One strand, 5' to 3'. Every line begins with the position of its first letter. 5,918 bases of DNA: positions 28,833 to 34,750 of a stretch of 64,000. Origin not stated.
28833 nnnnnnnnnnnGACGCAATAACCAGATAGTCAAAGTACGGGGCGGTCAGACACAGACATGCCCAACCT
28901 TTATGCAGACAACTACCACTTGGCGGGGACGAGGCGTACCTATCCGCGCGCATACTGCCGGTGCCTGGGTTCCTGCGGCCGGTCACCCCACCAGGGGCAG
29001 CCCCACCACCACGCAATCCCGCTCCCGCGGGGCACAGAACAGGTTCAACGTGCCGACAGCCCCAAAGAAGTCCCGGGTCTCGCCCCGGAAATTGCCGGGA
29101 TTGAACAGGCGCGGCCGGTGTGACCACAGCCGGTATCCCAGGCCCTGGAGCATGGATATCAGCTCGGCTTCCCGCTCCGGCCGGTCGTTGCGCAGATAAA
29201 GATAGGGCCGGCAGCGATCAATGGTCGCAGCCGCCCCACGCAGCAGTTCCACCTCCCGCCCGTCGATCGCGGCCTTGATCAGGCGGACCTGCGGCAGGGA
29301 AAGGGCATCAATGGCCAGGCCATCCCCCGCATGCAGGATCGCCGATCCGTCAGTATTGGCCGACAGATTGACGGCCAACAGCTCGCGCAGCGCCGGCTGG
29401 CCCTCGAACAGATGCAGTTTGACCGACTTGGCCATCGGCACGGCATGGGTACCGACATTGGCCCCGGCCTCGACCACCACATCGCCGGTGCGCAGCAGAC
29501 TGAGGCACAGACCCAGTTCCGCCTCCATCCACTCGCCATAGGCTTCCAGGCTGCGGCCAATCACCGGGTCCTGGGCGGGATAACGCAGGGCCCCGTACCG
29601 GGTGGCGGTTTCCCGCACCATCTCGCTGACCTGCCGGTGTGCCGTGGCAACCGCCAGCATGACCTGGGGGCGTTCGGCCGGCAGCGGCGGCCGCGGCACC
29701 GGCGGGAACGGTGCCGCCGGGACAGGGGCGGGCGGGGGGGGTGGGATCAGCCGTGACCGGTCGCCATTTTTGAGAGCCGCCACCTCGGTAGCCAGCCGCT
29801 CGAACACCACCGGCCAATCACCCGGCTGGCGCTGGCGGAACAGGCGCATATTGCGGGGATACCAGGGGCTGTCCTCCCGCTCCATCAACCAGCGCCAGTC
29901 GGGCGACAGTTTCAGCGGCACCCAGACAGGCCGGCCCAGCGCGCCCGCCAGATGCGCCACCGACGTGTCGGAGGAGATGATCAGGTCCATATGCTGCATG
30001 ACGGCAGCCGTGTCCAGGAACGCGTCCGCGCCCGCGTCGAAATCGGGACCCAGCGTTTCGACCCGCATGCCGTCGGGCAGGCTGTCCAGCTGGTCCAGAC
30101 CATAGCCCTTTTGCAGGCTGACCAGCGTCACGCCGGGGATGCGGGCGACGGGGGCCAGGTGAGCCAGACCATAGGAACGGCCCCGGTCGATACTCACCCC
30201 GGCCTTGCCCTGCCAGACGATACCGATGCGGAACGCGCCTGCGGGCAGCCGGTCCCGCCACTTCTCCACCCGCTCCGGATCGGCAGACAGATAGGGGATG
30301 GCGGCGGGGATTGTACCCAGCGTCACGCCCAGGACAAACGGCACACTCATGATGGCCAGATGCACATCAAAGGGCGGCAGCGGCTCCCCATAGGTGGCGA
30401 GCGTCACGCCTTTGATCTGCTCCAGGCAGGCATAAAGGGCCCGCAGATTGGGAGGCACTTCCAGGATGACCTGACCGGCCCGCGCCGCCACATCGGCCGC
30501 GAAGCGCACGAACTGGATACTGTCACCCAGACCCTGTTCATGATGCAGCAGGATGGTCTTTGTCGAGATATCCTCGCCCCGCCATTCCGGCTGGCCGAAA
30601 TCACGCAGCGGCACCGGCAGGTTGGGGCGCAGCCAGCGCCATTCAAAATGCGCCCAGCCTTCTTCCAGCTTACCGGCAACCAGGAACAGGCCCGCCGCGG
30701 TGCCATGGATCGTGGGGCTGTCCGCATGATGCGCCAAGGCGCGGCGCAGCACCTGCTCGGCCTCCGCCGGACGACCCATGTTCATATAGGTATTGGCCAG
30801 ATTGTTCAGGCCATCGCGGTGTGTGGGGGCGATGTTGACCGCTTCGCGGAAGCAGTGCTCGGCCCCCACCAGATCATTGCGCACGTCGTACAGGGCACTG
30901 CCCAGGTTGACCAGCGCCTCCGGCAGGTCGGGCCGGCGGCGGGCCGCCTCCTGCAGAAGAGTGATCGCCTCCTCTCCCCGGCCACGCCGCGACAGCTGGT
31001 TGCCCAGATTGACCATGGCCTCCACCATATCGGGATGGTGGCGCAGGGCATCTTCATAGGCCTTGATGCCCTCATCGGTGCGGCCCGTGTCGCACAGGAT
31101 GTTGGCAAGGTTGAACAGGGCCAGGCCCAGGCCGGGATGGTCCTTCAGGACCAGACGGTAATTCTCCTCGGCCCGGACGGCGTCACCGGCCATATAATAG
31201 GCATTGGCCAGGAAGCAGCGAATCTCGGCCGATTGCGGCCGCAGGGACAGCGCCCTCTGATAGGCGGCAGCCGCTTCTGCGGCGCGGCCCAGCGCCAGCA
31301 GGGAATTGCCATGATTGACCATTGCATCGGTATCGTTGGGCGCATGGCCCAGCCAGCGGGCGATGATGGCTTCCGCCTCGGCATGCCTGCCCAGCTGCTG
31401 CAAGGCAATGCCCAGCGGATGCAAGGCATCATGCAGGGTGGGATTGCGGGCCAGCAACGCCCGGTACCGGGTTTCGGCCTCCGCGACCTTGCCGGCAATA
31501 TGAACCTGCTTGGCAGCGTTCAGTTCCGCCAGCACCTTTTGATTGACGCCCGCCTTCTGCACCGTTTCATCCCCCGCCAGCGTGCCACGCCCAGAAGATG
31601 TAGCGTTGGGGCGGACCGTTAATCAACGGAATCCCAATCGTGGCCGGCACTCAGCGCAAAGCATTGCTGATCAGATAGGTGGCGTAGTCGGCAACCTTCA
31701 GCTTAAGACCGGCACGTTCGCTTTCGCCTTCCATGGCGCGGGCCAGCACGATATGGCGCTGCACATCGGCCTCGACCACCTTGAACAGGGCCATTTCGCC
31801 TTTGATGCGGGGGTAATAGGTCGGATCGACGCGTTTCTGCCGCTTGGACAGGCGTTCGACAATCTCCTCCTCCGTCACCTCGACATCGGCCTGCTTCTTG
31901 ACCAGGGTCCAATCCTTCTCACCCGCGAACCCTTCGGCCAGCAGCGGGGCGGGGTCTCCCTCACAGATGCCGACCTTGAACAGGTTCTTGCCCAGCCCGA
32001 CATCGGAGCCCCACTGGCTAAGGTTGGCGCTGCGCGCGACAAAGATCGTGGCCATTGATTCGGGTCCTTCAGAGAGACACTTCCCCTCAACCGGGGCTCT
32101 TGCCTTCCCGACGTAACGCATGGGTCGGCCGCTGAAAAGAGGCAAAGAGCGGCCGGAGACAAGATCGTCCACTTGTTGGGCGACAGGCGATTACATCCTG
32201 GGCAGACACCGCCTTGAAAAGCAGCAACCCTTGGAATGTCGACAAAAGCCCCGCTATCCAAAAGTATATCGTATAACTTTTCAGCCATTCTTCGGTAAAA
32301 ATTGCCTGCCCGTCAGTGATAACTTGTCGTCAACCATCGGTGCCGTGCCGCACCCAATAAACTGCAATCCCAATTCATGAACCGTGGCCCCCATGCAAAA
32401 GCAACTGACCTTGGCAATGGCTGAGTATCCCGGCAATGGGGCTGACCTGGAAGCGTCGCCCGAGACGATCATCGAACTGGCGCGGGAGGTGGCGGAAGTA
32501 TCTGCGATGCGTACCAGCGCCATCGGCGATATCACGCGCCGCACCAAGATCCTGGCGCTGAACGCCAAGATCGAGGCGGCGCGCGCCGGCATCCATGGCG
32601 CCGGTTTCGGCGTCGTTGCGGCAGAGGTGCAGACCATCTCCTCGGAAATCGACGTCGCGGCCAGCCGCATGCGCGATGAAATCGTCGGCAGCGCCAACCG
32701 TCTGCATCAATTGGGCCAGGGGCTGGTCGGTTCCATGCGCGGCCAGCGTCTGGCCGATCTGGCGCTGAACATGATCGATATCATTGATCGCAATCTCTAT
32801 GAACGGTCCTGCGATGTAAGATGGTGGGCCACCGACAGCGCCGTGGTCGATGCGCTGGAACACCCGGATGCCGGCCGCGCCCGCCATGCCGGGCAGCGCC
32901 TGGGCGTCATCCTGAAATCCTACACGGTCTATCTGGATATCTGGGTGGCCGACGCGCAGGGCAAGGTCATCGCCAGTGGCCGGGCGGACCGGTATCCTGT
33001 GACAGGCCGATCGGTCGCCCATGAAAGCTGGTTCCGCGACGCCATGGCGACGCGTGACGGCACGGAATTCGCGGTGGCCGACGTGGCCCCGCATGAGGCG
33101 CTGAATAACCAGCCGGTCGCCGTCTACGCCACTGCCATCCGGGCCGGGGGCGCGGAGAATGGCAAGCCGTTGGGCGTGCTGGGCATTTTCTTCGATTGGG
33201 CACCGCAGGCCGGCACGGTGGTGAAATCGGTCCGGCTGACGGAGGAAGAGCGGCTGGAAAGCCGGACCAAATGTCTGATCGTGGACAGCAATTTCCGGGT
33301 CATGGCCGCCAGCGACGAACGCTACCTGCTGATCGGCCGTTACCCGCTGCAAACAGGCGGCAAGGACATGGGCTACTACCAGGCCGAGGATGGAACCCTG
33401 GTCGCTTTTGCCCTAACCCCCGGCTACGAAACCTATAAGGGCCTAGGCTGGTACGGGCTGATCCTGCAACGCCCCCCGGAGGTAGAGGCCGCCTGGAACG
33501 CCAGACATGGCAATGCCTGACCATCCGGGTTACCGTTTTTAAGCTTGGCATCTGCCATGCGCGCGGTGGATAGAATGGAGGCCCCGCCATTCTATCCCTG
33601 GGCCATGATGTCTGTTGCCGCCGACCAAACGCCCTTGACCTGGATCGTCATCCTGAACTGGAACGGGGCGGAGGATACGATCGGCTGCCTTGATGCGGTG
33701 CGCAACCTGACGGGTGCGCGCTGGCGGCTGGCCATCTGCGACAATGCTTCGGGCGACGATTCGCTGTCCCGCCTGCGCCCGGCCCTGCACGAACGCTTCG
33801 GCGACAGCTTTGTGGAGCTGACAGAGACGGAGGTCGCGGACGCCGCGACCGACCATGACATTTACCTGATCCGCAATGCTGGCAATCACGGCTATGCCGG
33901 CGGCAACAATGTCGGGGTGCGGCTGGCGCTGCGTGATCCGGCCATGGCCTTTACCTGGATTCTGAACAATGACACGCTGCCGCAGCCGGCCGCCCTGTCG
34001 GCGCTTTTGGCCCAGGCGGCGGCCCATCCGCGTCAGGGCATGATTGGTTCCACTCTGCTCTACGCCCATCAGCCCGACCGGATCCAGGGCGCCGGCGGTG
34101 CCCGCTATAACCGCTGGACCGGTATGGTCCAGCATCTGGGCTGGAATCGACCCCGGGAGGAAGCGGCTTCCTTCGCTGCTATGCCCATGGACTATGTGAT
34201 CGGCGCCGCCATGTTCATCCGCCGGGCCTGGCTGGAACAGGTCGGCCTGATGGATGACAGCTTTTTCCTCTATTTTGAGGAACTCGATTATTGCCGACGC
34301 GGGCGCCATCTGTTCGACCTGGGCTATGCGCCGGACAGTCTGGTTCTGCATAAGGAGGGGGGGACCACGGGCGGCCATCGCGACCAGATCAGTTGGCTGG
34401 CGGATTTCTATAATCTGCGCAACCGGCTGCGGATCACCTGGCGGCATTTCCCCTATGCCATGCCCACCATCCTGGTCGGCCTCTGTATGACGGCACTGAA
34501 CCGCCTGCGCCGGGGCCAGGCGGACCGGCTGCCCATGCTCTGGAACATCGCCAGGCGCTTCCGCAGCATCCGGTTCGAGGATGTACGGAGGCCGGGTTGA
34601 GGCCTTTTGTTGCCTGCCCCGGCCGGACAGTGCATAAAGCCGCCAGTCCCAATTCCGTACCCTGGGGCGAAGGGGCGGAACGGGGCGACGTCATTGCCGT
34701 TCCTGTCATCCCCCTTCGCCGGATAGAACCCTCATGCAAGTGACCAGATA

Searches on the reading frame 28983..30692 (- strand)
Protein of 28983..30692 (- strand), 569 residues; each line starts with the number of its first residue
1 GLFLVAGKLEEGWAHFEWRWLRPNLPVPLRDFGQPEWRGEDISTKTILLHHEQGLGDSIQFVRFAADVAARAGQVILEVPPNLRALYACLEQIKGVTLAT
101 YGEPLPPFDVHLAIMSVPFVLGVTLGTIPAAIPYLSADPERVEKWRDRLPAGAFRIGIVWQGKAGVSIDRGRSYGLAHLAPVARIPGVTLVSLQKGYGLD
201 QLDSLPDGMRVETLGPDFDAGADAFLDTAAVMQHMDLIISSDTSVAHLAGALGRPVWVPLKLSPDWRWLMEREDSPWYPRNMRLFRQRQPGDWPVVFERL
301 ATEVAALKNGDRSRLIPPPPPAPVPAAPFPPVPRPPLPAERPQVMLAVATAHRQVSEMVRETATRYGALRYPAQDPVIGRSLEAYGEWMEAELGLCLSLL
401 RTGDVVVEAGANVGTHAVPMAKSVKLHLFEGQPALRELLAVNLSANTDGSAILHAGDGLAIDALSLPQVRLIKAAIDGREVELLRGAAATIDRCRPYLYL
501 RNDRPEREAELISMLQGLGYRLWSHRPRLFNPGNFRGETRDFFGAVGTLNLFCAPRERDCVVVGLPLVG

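Call 98: search_protein_families(library=pfam, proteins=[window:28983-30692:-], max_evalue=0.01)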
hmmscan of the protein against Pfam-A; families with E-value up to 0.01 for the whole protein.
window:28983-30692:- (569 aa): 2 families
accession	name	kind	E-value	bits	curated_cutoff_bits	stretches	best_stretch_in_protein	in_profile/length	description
PF01075.23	Glyco_transf_9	-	3.5e-05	23.7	22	1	226-256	175-205/247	Glycosyltransferase family 9 (heptosyltransferase)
PF05050.19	Methyltransf_21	-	0.0018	18.9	22.7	0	467-522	112-173/173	Methyltransferase FkbM domain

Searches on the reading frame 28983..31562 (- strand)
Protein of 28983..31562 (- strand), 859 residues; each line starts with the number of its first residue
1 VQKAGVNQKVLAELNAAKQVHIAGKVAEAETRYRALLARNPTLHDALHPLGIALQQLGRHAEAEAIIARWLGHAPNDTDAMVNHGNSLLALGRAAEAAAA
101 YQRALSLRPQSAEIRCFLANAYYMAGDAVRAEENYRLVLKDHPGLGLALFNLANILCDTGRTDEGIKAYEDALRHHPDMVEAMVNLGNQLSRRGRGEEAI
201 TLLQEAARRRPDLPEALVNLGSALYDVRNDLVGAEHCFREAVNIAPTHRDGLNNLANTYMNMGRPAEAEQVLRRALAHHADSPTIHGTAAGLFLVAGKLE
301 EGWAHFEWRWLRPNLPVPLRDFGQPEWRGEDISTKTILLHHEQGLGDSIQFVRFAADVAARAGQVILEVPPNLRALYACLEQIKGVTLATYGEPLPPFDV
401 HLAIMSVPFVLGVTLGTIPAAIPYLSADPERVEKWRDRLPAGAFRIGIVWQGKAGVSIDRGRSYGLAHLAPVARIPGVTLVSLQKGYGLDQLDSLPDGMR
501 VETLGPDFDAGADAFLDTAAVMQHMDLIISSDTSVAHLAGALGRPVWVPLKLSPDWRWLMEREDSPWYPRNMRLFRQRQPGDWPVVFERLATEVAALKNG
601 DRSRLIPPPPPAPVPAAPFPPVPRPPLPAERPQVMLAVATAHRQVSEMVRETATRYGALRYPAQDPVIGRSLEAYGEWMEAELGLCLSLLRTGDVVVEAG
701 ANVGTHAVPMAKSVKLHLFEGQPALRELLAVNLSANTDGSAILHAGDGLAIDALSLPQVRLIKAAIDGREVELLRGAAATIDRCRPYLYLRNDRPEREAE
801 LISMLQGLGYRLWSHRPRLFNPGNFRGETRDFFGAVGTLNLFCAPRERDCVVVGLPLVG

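Call 16: search_protein_families(library=pfam, proteins=[window:28983-31562:-], max_evalue=0.00001)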
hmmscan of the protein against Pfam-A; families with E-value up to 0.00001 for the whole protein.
window:28983-31562:- (859 aa): 17 families
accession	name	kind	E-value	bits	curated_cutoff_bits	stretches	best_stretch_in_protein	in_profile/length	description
PF14559.12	TPR_19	-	1e-31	109.5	25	4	230-287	6-63/68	Tetratricopeptide repeat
PF07719.23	TPR_2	-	5.1e-31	104.6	27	0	251-278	3-30/34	Tetratricopeptide repeat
PF13432.12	TPR_16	-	2.6e-30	104.9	32.7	2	151-214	2-65/65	Tetratricopeptide repeat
PF13428.12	TPR_14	-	3.2e-28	95.8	23.5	0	253-286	5-38/44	Tetratricopeptide repeat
PF13414.12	TPR_11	-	2.3e-26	91.6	26.8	1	85-126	1-42/42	TPR repeat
PF00515.34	TPR_1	-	1.4e-25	88.4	27.8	0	251-278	3-30/34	Tetratricopeptide repeat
PF13431.12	TPR_17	-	2.5e-22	77.6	24.4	0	237-270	1-34/34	Tetratricopeptide repeat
PF13424.12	TPR_12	-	1.8e-21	76.5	30.1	1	148-210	5-75/77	Tetratricopeptide repeat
PF13174.12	TPR_6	-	8.1e-20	70.5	26.3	0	79-111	1-33/33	Tetratricopeptide repeat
PF13181.12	TPR_8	-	3e-19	67.9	25.7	0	79-110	2-33/34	Tetratricopeptide repeat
PF13176.12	TPR_7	-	5.3e-16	57.7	27.9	0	252-278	2-28/36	Tetratricopeptide repeat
PF13374.12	TPR_10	-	6.3e-15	55.1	27.5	0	252-277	5-30/42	Tetratricopeptide repeat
PF24575.1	TPR_Slam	-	2.5e-10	41.1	35.2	0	7-64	44-101/104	Surface lipoprotein assembly modifier, N-terminal TPR repeats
PF12895.13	ANAPC3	-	3e-10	40.7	27.2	0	26-103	5-81/82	Anaphase-promoting complex, cyclosome, subunit 3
PF07721.20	TPR_4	-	4.1e-10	39.7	27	0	46-69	3-26/26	Tetratricopeptide repeat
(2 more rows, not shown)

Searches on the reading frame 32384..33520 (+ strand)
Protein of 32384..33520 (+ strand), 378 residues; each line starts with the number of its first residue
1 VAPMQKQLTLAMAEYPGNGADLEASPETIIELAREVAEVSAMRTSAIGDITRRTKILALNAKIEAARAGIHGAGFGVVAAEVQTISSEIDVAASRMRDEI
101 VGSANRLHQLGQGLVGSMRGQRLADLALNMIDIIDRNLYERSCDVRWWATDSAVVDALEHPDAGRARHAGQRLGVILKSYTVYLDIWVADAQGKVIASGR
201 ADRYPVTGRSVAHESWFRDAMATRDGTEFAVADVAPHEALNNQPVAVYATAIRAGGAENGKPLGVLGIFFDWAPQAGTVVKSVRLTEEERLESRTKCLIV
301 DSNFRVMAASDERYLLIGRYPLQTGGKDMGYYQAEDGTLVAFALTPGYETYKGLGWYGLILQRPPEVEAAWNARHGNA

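Call 16: search_protein_families(library=pfam, proteins=[window:32384-33520:+], max_evalue=0.00001)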
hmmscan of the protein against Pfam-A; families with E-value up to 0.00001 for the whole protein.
window:32384-33520:+ (378 aa): 2 families
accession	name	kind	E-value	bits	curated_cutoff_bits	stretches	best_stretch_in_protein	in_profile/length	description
PF00015.26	MCPsignal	-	1e-14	55.2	34.6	1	32-100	28-95/172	Methyl-accepting chemotaxis protein (MCP) signalling domain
PF02743.24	dCache_1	-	2e-08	34.5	45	1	145-271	33-151/240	Cache domain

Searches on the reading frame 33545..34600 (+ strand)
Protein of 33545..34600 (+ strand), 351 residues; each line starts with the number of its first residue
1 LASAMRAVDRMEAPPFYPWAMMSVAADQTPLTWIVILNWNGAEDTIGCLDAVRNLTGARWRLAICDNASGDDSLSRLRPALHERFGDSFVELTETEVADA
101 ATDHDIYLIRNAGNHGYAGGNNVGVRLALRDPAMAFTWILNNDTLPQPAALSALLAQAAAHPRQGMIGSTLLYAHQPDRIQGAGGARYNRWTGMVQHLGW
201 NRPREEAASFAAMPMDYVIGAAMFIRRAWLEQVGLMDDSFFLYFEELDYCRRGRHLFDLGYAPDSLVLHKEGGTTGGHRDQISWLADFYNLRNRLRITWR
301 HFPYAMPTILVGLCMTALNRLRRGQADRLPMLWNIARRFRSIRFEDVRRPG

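Call 16: search_protein_families(library=pfam, proteins=[window:33545-34600:+], max_evalue=0.00001)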
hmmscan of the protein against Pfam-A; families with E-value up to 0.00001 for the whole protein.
window:33545-34600:+ (351 aa): 2 families
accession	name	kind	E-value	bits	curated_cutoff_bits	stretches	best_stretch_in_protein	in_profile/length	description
PF00535.33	Glycos_transf_2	-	6.3e-11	42.9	23.3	1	34-233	2-167/168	Glycosyl transferase family 2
PF13641.12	Glyco_tranf_2_3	-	2.1e-06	28.4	27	1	105-272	59-214/230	Glycosyltransferase like family 2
